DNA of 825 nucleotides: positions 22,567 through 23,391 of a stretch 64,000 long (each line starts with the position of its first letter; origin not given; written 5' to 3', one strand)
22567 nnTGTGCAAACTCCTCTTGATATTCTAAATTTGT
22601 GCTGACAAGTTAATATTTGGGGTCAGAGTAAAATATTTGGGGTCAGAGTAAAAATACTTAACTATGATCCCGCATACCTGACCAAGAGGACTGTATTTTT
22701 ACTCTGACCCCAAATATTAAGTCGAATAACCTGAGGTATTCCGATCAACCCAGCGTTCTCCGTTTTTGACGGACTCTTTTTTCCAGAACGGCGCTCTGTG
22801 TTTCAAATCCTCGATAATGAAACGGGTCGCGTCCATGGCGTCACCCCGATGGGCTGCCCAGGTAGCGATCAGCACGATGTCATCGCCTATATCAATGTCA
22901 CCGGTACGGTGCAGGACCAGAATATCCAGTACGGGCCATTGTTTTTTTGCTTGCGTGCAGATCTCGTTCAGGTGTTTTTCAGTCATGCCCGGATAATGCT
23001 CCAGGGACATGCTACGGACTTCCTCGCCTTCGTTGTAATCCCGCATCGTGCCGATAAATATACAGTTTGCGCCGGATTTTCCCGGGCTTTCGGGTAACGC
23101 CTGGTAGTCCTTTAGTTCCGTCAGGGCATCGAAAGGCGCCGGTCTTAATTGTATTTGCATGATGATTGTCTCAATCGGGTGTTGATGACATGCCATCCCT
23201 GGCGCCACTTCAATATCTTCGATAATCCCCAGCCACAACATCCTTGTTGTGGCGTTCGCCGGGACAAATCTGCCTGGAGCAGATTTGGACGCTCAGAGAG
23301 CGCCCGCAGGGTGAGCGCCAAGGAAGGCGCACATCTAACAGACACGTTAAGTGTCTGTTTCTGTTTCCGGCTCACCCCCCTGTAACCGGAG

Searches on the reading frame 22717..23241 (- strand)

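Call 15: search_protein_families(library=ncbifam, proteins=[window:22717-23241:-], max_evalue=1e-20)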
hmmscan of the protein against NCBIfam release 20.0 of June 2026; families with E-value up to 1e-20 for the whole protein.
window:22717-23241:- (174 aa): 2 families
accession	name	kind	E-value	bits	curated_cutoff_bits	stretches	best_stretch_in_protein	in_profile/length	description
NF007959.0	PRK10678.1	equivalog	3.1e-40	137.2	175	1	44-170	17-142/150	molybdopterin synthase catalytic subunit MoaE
NF011061.0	PRK14493.1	equivalog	7.1e-23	81.5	215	1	54-167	157-272/274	molybdopterin synthase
